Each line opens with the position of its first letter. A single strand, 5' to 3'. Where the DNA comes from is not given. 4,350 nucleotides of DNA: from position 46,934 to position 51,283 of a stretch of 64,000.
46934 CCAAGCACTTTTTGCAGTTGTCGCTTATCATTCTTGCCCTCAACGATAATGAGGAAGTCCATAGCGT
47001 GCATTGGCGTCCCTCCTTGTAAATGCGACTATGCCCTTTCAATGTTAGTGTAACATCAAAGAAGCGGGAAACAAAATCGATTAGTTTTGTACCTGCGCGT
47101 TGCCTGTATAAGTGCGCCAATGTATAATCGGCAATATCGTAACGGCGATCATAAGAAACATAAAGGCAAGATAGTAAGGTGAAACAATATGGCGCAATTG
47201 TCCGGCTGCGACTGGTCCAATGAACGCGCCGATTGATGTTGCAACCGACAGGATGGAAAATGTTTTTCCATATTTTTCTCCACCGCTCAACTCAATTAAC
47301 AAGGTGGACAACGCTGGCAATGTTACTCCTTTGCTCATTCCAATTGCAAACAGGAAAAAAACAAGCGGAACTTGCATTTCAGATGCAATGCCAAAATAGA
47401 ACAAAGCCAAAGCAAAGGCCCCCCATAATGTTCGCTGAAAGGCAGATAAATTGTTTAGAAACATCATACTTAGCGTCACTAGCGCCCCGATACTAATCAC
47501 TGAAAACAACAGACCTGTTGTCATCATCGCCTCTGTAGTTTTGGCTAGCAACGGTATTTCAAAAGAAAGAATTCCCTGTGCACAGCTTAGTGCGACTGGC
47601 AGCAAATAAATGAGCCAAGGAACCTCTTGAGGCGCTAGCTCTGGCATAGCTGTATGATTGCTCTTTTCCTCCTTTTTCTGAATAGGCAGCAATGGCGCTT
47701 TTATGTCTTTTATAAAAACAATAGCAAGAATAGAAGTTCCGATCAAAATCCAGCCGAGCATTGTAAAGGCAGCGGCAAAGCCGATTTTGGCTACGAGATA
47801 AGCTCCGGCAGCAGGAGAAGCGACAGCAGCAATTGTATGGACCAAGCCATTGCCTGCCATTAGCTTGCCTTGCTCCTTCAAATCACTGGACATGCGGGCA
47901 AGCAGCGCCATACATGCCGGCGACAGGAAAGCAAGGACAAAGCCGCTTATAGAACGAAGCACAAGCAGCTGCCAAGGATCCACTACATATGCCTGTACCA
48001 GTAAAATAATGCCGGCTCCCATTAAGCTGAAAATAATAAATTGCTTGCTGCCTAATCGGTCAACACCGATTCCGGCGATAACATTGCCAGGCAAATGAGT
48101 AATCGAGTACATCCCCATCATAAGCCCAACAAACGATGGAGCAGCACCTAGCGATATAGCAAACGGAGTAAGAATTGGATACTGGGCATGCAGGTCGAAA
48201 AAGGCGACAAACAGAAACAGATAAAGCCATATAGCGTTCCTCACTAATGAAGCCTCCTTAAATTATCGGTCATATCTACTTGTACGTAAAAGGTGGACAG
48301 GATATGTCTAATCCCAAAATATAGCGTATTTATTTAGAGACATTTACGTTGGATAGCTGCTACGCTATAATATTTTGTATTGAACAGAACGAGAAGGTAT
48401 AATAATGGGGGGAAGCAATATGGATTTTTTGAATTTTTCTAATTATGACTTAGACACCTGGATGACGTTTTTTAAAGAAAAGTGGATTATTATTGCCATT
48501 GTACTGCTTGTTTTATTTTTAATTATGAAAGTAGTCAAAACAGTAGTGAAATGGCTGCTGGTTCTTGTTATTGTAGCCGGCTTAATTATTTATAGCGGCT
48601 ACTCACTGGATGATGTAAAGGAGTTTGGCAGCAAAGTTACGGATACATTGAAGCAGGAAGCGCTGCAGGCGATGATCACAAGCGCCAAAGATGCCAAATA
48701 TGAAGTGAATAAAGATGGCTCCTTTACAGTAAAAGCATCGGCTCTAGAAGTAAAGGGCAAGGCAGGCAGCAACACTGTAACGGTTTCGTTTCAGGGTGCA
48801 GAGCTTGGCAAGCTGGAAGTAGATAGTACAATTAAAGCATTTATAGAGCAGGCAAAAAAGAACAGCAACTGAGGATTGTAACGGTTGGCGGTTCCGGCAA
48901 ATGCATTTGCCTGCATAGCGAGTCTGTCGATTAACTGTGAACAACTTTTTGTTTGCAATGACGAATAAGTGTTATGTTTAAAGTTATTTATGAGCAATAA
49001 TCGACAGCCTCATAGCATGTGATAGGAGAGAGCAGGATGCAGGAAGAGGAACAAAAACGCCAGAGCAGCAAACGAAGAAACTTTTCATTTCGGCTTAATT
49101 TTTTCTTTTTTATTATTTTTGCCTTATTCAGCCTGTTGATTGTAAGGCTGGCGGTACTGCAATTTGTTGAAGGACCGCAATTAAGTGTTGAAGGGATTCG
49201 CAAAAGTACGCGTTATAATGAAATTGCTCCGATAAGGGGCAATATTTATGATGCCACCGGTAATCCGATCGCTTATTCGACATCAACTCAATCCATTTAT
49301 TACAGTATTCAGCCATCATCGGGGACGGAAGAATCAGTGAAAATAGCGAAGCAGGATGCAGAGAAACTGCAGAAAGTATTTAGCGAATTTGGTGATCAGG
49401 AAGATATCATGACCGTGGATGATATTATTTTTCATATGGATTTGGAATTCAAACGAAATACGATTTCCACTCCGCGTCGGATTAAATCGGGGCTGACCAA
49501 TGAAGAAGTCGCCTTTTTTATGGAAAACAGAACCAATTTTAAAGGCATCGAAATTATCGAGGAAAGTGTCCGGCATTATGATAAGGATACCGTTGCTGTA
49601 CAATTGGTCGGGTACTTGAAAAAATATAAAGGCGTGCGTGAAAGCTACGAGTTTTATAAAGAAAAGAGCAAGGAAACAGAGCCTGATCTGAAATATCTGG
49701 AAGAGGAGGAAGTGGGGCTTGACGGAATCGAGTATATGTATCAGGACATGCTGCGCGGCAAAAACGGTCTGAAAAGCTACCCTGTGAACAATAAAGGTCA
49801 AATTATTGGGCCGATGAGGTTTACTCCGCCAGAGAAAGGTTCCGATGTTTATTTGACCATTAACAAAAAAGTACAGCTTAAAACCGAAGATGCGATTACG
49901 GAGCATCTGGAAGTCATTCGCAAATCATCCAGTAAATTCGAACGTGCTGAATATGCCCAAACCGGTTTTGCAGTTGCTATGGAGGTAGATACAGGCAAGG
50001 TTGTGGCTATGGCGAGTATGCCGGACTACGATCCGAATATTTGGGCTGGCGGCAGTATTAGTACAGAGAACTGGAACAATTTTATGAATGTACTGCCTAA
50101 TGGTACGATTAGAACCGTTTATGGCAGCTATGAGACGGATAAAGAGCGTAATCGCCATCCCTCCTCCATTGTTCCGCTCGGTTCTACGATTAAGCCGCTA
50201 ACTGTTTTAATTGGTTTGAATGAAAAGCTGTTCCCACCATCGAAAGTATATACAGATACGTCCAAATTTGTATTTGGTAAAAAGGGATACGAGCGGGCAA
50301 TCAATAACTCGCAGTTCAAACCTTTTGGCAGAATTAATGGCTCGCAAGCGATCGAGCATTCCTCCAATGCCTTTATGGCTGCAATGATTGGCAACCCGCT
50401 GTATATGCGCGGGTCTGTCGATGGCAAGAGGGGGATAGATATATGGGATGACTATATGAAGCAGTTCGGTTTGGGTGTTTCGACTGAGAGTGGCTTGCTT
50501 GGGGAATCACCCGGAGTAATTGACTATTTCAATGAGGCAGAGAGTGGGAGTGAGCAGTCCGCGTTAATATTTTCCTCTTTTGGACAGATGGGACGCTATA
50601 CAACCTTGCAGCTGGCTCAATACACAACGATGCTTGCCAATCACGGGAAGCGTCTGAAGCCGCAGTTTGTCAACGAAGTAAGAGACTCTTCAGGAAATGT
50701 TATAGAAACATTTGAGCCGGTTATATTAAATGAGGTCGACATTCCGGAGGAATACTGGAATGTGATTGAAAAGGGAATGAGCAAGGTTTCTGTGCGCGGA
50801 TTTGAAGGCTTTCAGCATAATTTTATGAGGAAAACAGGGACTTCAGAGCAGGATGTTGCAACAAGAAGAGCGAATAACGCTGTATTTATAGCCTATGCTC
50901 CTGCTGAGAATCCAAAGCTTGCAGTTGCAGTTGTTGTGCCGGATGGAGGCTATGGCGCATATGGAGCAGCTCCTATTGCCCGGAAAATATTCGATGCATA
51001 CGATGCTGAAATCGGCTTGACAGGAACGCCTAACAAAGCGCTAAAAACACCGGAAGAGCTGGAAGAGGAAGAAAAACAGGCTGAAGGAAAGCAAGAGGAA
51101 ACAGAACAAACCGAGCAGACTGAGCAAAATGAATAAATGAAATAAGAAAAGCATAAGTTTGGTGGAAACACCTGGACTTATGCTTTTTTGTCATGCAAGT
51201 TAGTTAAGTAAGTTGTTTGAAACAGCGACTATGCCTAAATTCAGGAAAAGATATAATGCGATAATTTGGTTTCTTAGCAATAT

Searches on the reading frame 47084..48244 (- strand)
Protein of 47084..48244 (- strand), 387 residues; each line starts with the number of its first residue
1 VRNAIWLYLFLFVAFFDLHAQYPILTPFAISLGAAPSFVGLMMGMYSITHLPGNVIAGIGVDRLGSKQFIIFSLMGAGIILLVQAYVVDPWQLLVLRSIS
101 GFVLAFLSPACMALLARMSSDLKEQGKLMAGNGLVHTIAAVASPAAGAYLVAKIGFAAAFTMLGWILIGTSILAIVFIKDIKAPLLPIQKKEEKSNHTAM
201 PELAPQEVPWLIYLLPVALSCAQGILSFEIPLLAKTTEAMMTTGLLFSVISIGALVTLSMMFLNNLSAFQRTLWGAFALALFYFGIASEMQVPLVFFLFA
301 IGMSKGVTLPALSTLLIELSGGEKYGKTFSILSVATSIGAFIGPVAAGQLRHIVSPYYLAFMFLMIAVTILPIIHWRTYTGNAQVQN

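Call 50: search_protein_families(library=pfam, proteins=[window:47084-48244:-], max_evalue=0.00001)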
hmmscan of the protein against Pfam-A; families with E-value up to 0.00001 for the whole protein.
window:47084-48244:- (387 aa): 1 family
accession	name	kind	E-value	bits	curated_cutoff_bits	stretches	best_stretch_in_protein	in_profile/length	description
PF07690.21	MFS_1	-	1.2e-35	123.5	33.4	2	8-287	2-286/347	Major Facilitator Superfamily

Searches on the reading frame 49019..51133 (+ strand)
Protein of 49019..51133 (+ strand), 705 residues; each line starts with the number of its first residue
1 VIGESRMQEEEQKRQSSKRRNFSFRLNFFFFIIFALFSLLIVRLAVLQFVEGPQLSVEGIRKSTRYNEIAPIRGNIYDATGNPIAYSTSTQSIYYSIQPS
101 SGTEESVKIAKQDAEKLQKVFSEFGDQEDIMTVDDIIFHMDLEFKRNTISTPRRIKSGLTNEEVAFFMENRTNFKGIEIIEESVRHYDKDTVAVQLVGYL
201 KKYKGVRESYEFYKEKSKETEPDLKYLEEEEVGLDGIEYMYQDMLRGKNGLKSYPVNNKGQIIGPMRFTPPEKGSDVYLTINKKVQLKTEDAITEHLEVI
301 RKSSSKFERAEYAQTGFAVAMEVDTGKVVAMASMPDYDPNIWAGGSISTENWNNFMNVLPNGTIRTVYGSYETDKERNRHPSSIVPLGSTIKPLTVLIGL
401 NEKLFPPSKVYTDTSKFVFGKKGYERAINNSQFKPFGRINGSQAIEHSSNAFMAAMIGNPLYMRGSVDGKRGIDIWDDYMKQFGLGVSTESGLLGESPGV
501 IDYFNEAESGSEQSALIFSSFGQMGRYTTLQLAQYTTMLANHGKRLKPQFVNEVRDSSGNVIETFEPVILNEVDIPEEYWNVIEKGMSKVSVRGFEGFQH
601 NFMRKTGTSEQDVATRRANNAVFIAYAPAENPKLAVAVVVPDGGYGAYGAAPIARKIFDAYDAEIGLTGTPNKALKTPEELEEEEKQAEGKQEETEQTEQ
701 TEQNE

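Call 50: search_protein_families(library=pfam, proteins=[window:49019-51133:+], max_evalue=0.00001)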
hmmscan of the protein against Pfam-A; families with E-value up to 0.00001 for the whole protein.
window:49019-51133:+ (705 aa): 2 families
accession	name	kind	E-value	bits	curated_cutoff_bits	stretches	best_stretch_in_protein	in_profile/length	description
PF00905.27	Transpeptidase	-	1.2e-48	166.3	22.1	1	316-658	1-298/299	Penicillin binding protein transpeptidase domain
PF03717.20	PBP_dimer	-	2.5e-28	100.2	24.4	1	69-263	2-176/180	Penicillin-binding Protein dimerisation domain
